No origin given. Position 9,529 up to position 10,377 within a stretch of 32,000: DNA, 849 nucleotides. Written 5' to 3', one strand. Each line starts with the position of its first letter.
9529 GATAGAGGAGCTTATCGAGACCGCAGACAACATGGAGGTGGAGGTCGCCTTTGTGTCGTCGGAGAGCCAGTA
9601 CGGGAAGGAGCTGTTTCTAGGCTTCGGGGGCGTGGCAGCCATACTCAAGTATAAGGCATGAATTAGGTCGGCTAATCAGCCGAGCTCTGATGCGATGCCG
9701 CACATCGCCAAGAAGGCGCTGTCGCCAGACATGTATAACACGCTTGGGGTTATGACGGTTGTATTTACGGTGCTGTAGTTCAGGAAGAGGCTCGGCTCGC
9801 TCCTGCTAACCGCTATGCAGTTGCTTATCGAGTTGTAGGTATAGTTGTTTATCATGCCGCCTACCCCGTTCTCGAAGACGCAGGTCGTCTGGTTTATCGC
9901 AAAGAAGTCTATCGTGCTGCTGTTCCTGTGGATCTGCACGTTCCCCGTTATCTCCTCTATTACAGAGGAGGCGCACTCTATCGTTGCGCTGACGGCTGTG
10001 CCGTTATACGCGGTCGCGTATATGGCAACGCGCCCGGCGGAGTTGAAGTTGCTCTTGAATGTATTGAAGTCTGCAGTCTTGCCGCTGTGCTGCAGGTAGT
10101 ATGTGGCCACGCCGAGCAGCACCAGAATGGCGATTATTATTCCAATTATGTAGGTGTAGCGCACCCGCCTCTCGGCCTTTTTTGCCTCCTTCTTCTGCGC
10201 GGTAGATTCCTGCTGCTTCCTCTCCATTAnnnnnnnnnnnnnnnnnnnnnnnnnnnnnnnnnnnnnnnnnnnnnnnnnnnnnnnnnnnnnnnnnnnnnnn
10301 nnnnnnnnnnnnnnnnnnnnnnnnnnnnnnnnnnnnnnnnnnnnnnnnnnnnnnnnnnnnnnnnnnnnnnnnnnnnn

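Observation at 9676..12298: Operon directly downstream of the S-layer gene encodes two membrane proteins sharing an unrecognised four-cysteine ectodomain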

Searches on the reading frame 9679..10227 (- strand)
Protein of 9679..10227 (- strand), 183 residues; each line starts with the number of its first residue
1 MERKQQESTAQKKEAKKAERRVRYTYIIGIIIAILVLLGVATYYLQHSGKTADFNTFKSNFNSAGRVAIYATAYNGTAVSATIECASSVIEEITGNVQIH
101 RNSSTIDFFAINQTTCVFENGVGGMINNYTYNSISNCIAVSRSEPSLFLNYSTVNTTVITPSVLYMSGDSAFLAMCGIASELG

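Call 4: search_protein_families(library=pfam, proteins=[window:9679-10227:-], max_evalue=1)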
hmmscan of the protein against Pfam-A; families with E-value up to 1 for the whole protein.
window:9679-10227:- (183 aa): 2 families
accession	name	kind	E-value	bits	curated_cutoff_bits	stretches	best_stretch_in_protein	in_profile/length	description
PF06664.17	WLS-like_TM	-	0.089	12.5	28.3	1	9-70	176-228/247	Wntless-like, transmembrane domain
PF19297.4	QcrA_N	-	0.18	11.6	27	1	3-38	37-72/222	QcrA subunit N-terminal region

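Call 9: find_homologous_proteins(query=window:9679-10227:-, max_evalue=0.01)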
Query window:9679-10227:- (183 aa): 23 proteins with E <= 0.01 among 104 candidates.
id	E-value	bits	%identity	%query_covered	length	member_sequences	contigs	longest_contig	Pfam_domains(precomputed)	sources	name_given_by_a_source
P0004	1.2e-111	388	100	100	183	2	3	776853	-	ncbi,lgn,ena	-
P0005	3.2e-93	328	81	100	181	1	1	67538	-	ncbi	-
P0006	1.2e-78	280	72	99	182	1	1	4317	-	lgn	-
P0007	9.6e-59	216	64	74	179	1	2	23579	-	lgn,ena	-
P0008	4.3e-58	214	63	76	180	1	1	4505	-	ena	-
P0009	9.4e-58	212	61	76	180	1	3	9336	-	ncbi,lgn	-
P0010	1.8e-57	212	65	76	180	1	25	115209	-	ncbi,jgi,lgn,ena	jgi:hypothetical protein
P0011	8.5e-57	209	58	93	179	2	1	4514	-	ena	-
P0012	8.4e-56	206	54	97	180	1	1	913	-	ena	-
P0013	7.4e-53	197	51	99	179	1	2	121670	-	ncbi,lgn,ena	-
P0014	3.2e-49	185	64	69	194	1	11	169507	-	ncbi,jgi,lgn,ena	jgi:hypothetical protein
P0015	4.4e-43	165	49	95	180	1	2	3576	-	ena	-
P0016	1.1e-42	163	44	99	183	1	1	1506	-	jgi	-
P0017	6.3e-42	161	49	99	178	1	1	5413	-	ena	-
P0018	1.7e-41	160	45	98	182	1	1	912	-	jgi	jgi:hypothetical protein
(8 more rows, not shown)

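Call 12: find_encoding_contigs(protein=P0004, flank=8000, max_places=4)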
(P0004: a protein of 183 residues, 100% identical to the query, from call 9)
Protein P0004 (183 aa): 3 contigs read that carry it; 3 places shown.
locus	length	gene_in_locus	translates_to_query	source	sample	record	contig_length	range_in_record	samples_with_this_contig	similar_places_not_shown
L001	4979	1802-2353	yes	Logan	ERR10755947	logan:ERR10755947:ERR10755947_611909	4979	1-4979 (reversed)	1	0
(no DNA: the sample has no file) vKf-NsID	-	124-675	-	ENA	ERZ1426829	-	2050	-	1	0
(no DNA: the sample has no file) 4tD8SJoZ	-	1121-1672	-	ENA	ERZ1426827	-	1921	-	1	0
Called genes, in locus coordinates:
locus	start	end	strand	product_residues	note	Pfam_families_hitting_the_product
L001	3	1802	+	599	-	?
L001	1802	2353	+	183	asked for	-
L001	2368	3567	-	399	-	PF03463:eRF1_1, PF18854:baeRF_family10 (weak), PF03464:eRF1_2, PF18844:baeRF_family2 (faint), PF18859:acVLRF1 (weak), PF03465:eRF1_3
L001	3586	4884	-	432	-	PF02403:Seryl_tRNA_N, PF00587:tRNA-synt_2b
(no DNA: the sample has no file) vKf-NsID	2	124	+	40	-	?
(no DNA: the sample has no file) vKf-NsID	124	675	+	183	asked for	-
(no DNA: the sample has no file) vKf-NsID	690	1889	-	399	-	PF03463:eRF1_1, PF18854:baeRF_family10 (weak), PF03464:eRF1_2, PF18844:baeRF_family2 (faint), PF18859:acVLRF1 (weak), PF03465:eRF1_3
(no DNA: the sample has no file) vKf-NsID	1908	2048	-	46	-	?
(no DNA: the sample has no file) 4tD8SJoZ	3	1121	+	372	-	?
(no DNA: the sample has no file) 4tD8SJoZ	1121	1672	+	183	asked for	-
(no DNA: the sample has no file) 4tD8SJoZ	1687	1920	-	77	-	?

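Call 15: find_related_loci(query=A1, collection=genome_contigs, flank=10000)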
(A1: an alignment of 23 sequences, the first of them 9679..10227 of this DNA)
Query A1 (183 aa) in genome_contigs; peptide patterns used: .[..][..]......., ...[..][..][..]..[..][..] (x = any residue, [..] = any of these).
19 stretches matched a pattern; 14 encode a relative of the query (tblastn E <= 1e-3); 14 distinct loci.
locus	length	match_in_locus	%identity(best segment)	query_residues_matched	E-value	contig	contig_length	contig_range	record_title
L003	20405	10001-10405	67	49-183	3e-60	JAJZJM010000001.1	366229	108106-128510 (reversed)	MAG: Candidatus Micrarchaeota archaeon isolate LSA5.bin40 NODE_4_length_366229_cov_15.192493, whole genome shotgun seque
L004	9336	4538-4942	62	48-182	4e-57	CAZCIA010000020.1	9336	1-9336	MAG TPA_asm: Candidatus Micrarchaeota archaeon isolate SRP271791_co2_84 genome assembly, contig: NODE_1971_length_9336_c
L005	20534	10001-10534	52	3-182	2e-56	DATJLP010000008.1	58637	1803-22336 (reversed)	MAG TPA_asm: Candidatus Acidoferrum sp. isolate SMAG_U14812 k141_2070814, whole genome shotgun sequence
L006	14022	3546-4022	53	23-182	3e-54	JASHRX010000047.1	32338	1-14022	MAG: Candidatus Micrarchaeota archaeon isolate JOPF112 JOPF_NEAR_contig_955911, whole genome shotgun sequence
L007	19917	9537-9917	64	56-182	6e-53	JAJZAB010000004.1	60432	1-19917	MAG: Candidatus Micrarchaeota archaeon isolate FK5.bin71 NODE_486_length_60432_cov_27.264174, whole genome shotgun seque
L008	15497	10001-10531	51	1-182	7e-52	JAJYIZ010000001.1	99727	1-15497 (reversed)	MAG: Candidatus Micrarchaeota archaeon isolate DBS2-1.bin138 NODE_355_length_99727_cov_1.872570, whole genome shotgun se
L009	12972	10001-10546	44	4-182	1e-45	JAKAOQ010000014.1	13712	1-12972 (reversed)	MAG: Candidatus Micrarchaeota archaeon isolate YF1.bin22 NODE_5304_length_13712_cov_4.342289, whole genome shotgun seque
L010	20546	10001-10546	44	4-183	1e-44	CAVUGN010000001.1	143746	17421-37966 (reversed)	MAG: uncultured Candidatus Micrarchaeota archaeon isolate MFD02138.bin.1.89 genome assembly, contig: contig_101787, whol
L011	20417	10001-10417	52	44-182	1e-42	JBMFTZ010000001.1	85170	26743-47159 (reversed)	MAG: Candidatus Micrarchaeia archaeon isolate KM4347-26 NODE_26_length_85170_cov_18.482206, whole genome shotgun sequenc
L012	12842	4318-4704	51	54-182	3e-42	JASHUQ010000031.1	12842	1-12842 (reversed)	MAG: Candidatus Micrarchaeota archaeon isolate JOPF183 JOPF_N043_contig_30298, whole genome shotgun sequence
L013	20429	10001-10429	48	44-183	6e-40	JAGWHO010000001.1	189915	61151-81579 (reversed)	MAG: Candidatus Micrarchaeota archaeon isolate REEA81 REEA81_1_length_189915_cov_8.280012, whole genome shotgun sequence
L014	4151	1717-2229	43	13-183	4e-35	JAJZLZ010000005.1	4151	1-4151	MAG: Candidatus Micrarchaeota archaeon isolate MAS3.bin159 NODE_39998_length_4151_cov_0.939115, whole genome shotgun seq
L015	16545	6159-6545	44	56-183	1e-28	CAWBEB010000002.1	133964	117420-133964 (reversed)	MAG: uncultured Candidatus Micrarchaeota archaeon isolate MFD04780.bin.2.92 genome assembly, contig: contig_17927, whole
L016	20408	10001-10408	41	51-182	4e-24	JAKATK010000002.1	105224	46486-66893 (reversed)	MAG: Candidatus Micrarchaeota archaeon isolate YP2.bin58 NODE_215_length_105224_cov_11.532375, whole genome shotgun sequ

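Call 35: search_solved_structures(query=A1, max_evalue=1)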
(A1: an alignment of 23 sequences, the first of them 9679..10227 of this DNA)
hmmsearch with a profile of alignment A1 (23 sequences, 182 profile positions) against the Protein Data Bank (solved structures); distinct sequences matched with E-value up to 1: 2.
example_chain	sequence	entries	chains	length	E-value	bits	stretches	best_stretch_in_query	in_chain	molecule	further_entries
9ydo_Ba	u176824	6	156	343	0.52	13.2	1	50-86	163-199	Flagellar P-ring protein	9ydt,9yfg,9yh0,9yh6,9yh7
9yec_Ba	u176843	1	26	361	0.56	13.1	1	50-86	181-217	Flagellar P-ring protein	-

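Call 36: search_protein_representatives(alignment_id=A1)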
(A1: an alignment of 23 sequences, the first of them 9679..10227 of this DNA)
Query: 23 sequences, 182 profile positions. Proteins with E-value up to 0.001 (for the whole library): 140; up to 1e-10: 130; up to 1e-30: 93. The best 140 are listed.
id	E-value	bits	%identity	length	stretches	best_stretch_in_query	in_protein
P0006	1.2e-75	269.5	-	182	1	1-182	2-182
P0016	9.7e-70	250.3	-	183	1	1-181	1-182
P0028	6.3e-63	228.1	-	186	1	1-182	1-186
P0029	6.5e-59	215.0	-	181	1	1-182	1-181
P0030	1.6e-58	213.7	-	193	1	4-181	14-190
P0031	2.2e-57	210.0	-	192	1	4-181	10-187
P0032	3.0e-57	209.5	-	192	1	4-182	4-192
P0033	1.2e-56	207.5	-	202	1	7-182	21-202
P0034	3.1e-54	199.7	-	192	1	9-182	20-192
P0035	3.6e-54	199.5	-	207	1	10-182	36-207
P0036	8.0e-54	198.4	-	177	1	9-182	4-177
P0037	9.7e-54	198.1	-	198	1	9-182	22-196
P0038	5.5e-53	195.7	-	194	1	7-182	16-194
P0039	6.4e-53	195.5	-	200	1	7-182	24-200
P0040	8.2e-53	195.1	-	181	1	11-181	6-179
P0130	1.8e-26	109.3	-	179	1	1-182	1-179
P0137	3.6e-24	101.8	-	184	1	1-182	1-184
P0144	5.7e-20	88.1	-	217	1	12-182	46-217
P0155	1.2e-08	51.1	-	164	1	30-178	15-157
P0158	6.4e-06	42.3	-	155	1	26-178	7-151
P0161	3.0e-05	40.1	-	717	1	25-178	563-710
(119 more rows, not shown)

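Call 38: predict_structure(alignment_id=A1)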
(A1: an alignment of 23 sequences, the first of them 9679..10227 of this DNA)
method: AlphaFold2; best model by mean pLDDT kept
length: 183 residues; sequences in the alignment: 23
mean_pLDDT: 77.1   pTM: 0.63
mean pLDDT of the five models: 77.1, 68.5, 67.6, 60.1, 54.0
residues with pLDDT >= 90: 29; 70-90: 104; 50-70: 42; < 50: 8
segments of 3 or more residues with pLDDT < 50: 1-3, 122-125
pLDDT, mean of each block of 10 residues (from residue 1): 50 55 73 85 64 88 91 73 88 83 86 74 50 77 87 88 90 85 84
secondary structure, 60 per line:
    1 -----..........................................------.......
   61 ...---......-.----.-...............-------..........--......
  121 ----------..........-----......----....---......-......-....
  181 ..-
elements in order: H6-47 H54-63 E67-72 H81-95 E106-112 E115-120 E131-133 H134-140 E146-151 E156-159 E163-168 H170-175 H177-182

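Call 41: fold_search(model_id=the predicted structure, library=pdb)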
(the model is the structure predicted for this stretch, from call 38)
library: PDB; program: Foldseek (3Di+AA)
matches with E <= 10: 405; with E <= 0.001: 0
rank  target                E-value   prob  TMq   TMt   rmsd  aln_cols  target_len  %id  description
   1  9ub8_D                4.6e-02  0.44  0.26  0.13  22.5       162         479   10  Structure of glycosylphosphatidylinositol transamidase,state 2 (released 2026-04-08)
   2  9ub7_D                6.8e-02  0.33  0.26  0.12  22.4       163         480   10  Structure of glycosylphosphatidylinositol transamidase,state 1 (released 2026-04-08)
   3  6pyo_A                8.8e-02  0.47  0.26  0.29   6.2       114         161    9  Calcium Activated Chloride Channel Regulator 1 (CLCA1) VWA Domain (released 2020-01-29)
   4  9qdi_B                1.7e-01  0.57  0.34  0.18  12.3       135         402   10  Crystal structure of BF3526 peptidase from Bacteroides fragilis in complex with a peptide (released 2025-07-16)
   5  6n9j_B                1.9e-01  0.21  0.26  0.16  10.9       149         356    8  X-ray structure of a secreted C11 cysteine protease from Bacteroides thetaiotaomicron in complex with an irreversible  (released 2019-12-11)
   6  6pyo_B                2.0e-01  0.30  0.26  0.29   6.4       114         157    8  Calcium Activated Chloride Channel Regulator 1 (CLCA1) VWA Domain (released 2020-01-29)
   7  9qdi_A                2.1e-01  0.51  0.34  0.18  12.3       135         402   10  Crystal structure of BF3526 peptidase from Bacteroides fragilis in complex with a peptide (released 2025-07-16)
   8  3gig_B                2.3e-01  0.09  0.16  0.15  14.2       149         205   12  Crystal structure of phosphorylated DesKC in complex with AMP-PCP (released 2009-09-15)
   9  6tnj                  3.6e-01  0.15  0.24  0.17   7.1       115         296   10  Crystal structure of the vWF domain of the type V pili tip protein Mfa5 from Porphyromonas gingivalis (released 2020-12-02)
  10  3a6g_C                3.6e-01  0.12  0.21  0.16  12.7       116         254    6  W154F mutant creatininase (released 2010-02-09)
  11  4q15_B                4.1e-01  0.08  0.17  0.09  12.6       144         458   11  Crystal Structure of Prolyl-tRNA synthetase (ProRS, Proline--tRNA ligase) from Plasmodium falciparum in complex with H (released 2016-04-20)
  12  3gie_B                4.6e-01  0.08  0.16  0.14  16.7       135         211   13  Crystal structure of DesKC_H188E in complex with AMP-PCP (released 2009-09-15)
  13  7f97_A                5.3e-01  0.08  0.18  0.08  12.5       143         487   10  Plasmodium falciparum Prolyl-tRNA Synthetase (PfPRS) in Complex with L-proline and compound L97 (released 2023-01-04)
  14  3ehg                  5.3e-01  0.04  0.13  0.15  11.7        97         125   14  Crystal structure of the ATP-binding domain of DesK in complex with ATP (released 2009-09-15)
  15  9qdi_D                6.0e-01  0.25  0.32  0.17  12.3       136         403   10  Crystal structure of BF3526 peptidase from Bacteroides fragilis in complex with a peptide (released 2025-07-16)
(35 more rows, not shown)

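Call 48: list_cluster_members(proteins=[P0004, P0010, P0007, P0011, P0014, P0001, P0027, P0161])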
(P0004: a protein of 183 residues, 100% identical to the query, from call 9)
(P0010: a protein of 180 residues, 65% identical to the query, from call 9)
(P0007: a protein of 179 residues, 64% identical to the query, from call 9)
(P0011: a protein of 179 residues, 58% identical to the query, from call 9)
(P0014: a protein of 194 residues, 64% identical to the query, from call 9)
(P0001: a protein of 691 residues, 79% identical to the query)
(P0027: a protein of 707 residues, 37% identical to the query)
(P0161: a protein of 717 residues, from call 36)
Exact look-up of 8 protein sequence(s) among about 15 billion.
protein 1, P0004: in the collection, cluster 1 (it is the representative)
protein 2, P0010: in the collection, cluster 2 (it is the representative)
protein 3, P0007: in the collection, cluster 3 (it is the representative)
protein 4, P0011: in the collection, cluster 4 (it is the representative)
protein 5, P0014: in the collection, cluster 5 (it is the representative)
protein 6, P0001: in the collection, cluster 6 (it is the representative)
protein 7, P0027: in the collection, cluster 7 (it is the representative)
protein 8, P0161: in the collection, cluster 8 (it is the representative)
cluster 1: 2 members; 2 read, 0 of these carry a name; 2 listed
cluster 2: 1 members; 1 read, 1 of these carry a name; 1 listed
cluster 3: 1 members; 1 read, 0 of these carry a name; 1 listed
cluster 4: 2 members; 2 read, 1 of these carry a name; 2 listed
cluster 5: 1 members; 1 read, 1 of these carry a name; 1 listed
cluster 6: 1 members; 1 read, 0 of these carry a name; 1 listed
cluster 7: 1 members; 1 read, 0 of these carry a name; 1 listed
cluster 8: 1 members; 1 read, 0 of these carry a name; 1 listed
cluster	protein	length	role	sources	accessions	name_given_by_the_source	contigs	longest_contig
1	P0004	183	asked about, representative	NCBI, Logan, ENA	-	-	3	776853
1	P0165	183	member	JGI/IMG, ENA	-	-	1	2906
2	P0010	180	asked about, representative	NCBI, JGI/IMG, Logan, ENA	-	hypothetical protein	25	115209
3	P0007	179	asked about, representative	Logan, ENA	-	-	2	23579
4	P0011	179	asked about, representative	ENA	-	-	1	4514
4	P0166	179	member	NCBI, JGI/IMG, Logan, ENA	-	hypothetical protein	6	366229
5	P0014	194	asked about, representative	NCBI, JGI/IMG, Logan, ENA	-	hypothetical protein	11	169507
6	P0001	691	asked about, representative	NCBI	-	-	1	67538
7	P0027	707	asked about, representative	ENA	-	-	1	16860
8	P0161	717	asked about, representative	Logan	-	-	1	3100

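Call 50: search_protein_families(library=ncbifam, proteins=[window:9679-10227:-, P0161], max_evalue=0.1)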
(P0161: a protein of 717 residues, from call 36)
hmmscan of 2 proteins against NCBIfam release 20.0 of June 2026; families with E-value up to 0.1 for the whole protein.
window:9679-10227:- (183 aa): 4 families
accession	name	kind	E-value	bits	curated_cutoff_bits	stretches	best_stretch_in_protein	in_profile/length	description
NF004285.1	PRK05696.1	equivalog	0.032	14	179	1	7-64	3-60/171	flagellar basal body-associated protein FliL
TIGR03520.1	GldE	subfamily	0.053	12.6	376.05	1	65-121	285-338/408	gliding motility-associated protein GldE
NF050121.1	bc1_QcrA_actin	exception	0.071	12.6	275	1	4-43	7-46/319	cytochrome bc1 complex Rieske iron-sulfur subunit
TIGR02505.1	RTPR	equivalog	0.093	10.8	340.05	0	68-120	615-667/724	ribonucleoside-triphosphate reductase, adenosylcobalamin-dependent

P0161 (717 aa): 0 families

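Call 51: find_encoding_contigs(protein=P0158, flank=10000, max_places=3)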
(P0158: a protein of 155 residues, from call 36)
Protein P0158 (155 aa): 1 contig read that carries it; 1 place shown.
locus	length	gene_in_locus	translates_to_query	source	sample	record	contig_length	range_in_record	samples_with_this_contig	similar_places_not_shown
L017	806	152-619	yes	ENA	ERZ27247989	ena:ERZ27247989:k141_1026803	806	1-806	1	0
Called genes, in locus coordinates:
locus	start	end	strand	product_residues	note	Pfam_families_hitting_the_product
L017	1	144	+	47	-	?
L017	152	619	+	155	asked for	-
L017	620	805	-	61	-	?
